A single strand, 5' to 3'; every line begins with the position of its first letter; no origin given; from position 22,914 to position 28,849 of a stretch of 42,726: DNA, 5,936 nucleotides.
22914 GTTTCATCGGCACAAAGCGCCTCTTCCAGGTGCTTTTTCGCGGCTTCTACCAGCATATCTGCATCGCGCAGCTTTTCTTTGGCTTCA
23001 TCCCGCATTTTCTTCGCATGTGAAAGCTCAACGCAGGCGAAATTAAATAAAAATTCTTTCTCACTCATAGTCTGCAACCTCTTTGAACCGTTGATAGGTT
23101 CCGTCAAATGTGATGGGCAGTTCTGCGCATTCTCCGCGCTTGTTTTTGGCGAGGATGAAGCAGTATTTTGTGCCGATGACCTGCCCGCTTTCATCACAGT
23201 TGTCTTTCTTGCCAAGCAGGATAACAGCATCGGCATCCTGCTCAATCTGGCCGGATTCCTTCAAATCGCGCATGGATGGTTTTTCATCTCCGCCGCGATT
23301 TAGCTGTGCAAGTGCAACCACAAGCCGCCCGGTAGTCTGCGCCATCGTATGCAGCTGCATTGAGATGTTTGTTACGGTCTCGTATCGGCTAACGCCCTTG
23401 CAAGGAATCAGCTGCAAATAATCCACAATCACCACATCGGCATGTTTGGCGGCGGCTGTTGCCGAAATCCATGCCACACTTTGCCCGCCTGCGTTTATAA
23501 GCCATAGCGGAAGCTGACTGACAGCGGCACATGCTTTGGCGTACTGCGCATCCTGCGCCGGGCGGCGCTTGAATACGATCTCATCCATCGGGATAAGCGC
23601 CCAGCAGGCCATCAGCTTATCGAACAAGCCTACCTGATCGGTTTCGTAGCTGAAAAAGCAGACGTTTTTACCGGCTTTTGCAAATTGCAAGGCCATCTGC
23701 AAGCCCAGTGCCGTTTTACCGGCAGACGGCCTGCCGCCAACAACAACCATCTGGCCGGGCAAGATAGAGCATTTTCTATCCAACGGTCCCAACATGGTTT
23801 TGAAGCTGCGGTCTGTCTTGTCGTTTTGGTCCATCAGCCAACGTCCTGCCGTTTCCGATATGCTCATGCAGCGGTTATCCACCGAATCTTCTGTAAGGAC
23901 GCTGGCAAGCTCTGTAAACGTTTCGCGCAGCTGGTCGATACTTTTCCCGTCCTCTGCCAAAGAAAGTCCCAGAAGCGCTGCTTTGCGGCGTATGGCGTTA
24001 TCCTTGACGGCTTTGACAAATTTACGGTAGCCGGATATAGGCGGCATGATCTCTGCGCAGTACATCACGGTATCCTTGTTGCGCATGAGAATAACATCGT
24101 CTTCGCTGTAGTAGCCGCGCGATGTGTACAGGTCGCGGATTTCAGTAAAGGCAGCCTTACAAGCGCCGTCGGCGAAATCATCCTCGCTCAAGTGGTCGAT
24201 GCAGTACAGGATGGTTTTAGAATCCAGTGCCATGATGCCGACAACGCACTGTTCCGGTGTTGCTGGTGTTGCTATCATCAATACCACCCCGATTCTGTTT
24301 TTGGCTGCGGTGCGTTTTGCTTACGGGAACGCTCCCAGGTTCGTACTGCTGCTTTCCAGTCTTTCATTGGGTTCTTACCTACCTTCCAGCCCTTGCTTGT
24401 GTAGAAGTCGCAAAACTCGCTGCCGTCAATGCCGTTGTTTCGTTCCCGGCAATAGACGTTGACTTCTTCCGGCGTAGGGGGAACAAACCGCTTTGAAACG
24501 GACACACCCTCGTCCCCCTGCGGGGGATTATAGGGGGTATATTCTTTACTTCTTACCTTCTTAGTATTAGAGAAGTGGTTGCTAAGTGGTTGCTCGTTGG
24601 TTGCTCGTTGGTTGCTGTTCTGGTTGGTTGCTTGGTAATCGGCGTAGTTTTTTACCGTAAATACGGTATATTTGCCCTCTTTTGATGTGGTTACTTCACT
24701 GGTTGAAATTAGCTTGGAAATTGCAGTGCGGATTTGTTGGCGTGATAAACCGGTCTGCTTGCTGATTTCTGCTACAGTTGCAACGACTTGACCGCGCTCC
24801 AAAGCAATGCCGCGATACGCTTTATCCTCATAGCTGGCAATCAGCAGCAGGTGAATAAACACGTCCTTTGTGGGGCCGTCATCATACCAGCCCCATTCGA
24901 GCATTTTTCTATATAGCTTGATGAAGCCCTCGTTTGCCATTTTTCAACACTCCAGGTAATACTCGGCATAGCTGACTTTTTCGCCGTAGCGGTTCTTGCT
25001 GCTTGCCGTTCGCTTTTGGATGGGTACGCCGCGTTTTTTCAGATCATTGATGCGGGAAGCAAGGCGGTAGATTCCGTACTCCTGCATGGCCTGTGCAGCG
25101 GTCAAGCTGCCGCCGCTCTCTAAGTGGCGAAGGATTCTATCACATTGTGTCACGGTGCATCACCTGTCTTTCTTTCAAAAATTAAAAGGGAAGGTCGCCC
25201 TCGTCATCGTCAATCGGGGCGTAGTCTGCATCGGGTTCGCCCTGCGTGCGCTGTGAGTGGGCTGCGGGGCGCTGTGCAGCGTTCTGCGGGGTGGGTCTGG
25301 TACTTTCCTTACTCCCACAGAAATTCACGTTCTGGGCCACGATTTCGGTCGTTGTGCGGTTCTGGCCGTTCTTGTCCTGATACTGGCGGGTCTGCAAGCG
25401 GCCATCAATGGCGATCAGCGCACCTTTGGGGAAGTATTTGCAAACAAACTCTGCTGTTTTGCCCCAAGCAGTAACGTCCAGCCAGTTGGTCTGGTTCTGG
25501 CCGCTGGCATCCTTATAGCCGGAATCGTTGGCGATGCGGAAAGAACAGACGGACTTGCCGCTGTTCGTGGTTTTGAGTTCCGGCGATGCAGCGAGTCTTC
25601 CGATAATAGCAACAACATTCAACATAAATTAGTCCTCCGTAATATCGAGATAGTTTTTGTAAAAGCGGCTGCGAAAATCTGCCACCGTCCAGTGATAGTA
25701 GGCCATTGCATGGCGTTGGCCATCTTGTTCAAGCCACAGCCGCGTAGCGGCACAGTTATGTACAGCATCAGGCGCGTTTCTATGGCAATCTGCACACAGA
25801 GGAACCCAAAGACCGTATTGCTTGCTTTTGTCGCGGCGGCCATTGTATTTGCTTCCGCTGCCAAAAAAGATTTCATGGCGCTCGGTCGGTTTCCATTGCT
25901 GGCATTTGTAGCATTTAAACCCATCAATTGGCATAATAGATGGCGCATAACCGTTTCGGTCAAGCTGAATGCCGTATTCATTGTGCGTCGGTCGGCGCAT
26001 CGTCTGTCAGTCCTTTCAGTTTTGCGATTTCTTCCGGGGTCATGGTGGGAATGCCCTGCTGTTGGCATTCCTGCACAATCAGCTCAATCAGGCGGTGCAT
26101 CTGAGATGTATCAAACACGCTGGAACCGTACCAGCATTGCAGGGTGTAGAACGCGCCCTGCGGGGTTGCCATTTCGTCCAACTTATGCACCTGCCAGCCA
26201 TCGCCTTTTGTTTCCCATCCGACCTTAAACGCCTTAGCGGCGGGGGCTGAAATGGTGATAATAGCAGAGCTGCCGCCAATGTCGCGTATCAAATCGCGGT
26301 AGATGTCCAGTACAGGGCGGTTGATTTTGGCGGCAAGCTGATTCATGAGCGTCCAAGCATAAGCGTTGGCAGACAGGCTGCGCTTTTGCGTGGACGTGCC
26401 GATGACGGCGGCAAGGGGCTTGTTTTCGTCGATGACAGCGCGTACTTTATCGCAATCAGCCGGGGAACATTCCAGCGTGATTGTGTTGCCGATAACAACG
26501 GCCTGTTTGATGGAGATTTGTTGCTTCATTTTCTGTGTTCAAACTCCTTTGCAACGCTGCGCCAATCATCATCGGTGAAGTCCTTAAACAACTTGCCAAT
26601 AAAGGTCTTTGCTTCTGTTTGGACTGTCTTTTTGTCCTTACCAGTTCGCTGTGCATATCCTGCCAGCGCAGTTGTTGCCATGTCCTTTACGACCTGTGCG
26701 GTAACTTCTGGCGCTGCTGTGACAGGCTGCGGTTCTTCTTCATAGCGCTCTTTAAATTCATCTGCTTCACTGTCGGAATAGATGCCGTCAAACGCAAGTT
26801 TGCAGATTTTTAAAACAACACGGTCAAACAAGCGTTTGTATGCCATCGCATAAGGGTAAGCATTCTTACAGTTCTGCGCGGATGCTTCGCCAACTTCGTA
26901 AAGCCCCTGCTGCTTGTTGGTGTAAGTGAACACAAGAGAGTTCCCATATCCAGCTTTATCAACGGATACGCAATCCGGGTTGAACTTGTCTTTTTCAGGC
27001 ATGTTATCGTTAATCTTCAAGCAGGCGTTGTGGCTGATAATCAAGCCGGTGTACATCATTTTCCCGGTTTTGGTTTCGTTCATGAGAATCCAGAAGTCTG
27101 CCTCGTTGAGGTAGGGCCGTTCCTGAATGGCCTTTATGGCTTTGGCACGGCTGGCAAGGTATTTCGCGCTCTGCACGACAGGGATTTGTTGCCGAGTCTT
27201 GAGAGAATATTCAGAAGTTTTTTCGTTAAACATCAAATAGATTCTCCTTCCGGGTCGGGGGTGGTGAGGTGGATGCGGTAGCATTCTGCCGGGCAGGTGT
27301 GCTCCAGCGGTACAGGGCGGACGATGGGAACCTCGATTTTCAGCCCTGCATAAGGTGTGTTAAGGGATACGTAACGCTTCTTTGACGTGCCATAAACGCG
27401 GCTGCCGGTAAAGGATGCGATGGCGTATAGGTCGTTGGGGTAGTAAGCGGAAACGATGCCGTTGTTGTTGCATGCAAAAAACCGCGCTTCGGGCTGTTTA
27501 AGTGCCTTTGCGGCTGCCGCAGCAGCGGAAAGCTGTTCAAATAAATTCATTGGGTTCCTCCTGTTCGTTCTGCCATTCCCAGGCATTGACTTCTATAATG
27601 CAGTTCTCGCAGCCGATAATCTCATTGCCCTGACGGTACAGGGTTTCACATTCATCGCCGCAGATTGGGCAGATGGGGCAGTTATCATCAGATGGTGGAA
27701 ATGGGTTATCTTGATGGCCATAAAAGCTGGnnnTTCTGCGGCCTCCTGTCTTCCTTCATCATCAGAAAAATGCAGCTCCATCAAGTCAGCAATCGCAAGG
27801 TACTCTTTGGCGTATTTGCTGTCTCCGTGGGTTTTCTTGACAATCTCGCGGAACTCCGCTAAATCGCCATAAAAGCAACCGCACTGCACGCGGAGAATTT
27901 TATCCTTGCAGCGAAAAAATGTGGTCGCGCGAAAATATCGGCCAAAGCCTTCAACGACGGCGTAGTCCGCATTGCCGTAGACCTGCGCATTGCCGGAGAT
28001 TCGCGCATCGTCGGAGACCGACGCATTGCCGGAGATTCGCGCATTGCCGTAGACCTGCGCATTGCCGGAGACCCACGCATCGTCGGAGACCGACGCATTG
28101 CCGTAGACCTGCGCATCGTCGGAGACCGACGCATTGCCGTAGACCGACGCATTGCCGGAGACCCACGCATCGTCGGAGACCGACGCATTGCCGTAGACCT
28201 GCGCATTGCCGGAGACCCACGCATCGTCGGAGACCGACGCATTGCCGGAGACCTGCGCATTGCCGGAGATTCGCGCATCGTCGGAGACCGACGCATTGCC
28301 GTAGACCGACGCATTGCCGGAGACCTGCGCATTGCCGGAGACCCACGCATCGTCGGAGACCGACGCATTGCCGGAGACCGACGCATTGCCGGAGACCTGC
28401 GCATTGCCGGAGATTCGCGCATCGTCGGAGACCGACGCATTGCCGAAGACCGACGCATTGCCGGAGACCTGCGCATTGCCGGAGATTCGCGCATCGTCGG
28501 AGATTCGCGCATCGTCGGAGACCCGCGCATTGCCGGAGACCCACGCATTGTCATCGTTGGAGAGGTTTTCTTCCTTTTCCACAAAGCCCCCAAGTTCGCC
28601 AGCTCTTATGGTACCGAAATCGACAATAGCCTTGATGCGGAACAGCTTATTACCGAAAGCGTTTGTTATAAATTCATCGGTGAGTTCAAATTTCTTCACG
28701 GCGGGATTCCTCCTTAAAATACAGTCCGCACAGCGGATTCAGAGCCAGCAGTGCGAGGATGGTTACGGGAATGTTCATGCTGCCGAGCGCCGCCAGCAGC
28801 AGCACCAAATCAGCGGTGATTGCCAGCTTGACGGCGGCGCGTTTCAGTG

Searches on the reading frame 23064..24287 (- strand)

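Call 24: search_protein_families(library=phrogs, max_evalue=0.001, proteins=[window:23064-24287:-])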
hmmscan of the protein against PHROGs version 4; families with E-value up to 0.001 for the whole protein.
window:23064-24287:- (408 aa): 6 families
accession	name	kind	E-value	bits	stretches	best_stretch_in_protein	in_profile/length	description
phrog_19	-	DNA, RNA and nucleotide metabolism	2e-65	222.9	1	12-406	164-583/621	DnaB-like replicative helicase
phrog_243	-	DNA, RNA and nucleotide metabolism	1.8e-29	103.6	1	172-405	29-269/273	DnaB-like replicative helicase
phrog_239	-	DNA, RNA and nucleotide metabolism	9.6e-23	82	1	162-403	341-598/801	DNA primase/helicase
phrog_11530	-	unknown function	4.8e-17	63.4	1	261-400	6-155/184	-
phrog_5482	-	unknown function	1.8e-05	24.7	1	177-359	50-247/341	-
phrog_19347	-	unknown function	0.00047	21.5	0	342-359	1-18/79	-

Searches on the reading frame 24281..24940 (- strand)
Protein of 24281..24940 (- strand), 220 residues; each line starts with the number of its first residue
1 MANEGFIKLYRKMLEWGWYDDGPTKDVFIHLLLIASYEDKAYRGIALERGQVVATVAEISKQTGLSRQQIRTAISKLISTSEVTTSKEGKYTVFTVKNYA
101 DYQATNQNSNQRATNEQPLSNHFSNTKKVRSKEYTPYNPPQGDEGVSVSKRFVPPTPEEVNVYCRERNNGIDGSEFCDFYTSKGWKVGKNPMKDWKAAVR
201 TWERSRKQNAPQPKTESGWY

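Call 24: search_protein_families(library=phrogs, max_evalue=0.001, proteins=[window:24281-24940:-])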
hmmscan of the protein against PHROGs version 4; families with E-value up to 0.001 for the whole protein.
window:24281-24940:- (220 aa): 12 families
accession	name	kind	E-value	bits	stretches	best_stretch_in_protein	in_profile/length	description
phrog_15768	-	unknown function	1.2e-26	95.1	1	89-214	67-192/228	-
phrog_2514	-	DNA, RNA and nucleotide metabolism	1.1e-23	84.9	1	3-133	2-142/270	DnaD-like helicase loader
phrog_186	-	DNA, RNA and nucleotide metabolism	5.7e-13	50.2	1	1-181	17-178/308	DnaD-like helicase loader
phrog_27581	-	unknown function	1.6e-12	48.6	1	4-122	26-152/216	-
phrog_7498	-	DNA, RNA and nucleotide metabolism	3.3e-11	43.9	1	4-133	5-139/296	DnaD-like helicase loader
phrog_270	-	DNA, RNA and nucleotide metabolism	3.6e-10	40.8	1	10-201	32-205/383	replication initiation protein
phrog_28809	-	unknown function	3.7e-09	37.6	1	165-206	142-184/211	-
phrog_345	-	DNA, RNA and nucleotide metabolism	1.7e-07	32.2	1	4-137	25-164/297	replication initiation O-like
phrog_678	-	DNA, RNA and nucleotide metabolism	3.9e-06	27.7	1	32-216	78-244/346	replication initiation O-like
phrog_428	-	DNA, RNA and nucleotide metabolism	6.3e-05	23.3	1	45-127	119-197/455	replication initiation protein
phrog_17768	-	DNA, RNA and nucleotide metabolism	0.00011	22.6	1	46-126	42-125/353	replication initiation protein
phrog_1687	-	transcription regulation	0.00069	20.6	0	54-103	81-130/162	MarR family transcrition regulator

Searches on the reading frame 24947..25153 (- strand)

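Call 24: search_protein_families(library=phrogs, max_evalue=0.001, proteins=[window:24947-25153:-])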
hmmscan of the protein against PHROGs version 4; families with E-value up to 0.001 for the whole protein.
window:24947-25153:- (69 aa): 1 family
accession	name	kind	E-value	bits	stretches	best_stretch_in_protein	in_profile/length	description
phrog_4973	-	unknown function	8.5e-17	62.4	1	1-68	67-131/149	-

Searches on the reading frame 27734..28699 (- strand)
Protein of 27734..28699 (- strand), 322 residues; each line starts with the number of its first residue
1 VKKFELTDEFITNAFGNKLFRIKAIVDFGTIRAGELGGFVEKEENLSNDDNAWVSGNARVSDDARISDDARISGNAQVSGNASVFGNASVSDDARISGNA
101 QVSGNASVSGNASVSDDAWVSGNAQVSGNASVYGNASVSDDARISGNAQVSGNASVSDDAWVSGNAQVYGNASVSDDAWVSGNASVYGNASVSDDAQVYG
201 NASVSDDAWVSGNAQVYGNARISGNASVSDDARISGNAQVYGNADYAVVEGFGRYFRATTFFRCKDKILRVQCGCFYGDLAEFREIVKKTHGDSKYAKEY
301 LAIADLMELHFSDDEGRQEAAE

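Call 24: search_protein_families(library=phrogs, max_evalue=0.001, proteins=[window:27734-28699:-])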
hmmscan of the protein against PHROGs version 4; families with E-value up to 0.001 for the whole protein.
window:27734-28699:- (322 aa): 12 families
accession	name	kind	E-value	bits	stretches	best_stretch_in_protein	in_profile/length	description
phrog_7964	-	unknown function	3.4e-105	351.8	2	110-314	68-267/269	-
phrog_5070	-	unknown function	1.6e-90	302.5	2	2-160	3-161/182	-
phrog_20532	-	unknown function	1.7e-36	125.6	1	224-316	3-94/100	-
phrog_20149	-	unknown function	8.8e-19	68.4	1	1-48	2-49/53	-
phrog_36281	-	unknown function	5.9e-18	66.3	2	45-157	159-271/290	-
phrog_5353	-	unknown function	1.2e-17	65.3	2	126-299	47-235/256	-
phrog_31248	-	unknown function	1e-12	49.3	1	83-142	89-148/200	-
phrog_13163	-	tail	1.3e-06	27.6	0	50-105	32-87/976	baseplate wedge subunit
phrog_4549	-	tail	3.4e-06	26.5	0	56-147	577-667/869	tail fiber protein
phrog_697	-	head and packaging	6.3e-06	24.7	1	49-202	1105-1263/2079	structural protein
phrog_1469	-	tail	0.00014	19.9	0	51-105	33-87/2607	baseplate wedge subunit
phrog_17490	-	unknown function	0.0003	21.3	0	69-116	69-116/266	-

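Call 73: search_protein_families(library=pfam, max_evalue=0.01, proteins=[window:27734-28699:-])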
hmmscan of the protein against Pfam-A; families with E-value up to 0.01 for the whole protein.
window:27734-28699:- (322 aa): 6 families
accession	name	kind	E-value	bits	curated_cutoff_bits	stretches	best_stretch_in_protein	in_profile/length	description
PF18836.7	B_solenoid_ydck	-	8.4e-35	116.1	30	4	214-229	1-16/17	YdcK Beta solenoid repeat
PF04519.19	Bactofilin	-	6.8e-12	45.9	27.9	2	66-163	3-94/98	Polymer-forming cytoskeletal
PF00132.30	Hexapep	-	2.9e-09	36.6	27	0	50-79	6-35/36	Bacterial transferase hexapeptide (six repeats)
PF20812.2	PM2_P3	-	1.2e-08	35.4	27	0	126-151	3-28/61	Bacteriophage PM2, Viral membrane protein P3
PF25084.1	LbH_EIF2B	-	0.00034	21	54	0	63-153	15-102/105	EIF2B subunit epsilon LbH domain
PF11811.13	DUF3331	-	0.0064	17.1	25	0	202-227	36-61/91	Domain of unknown function (DUF3331)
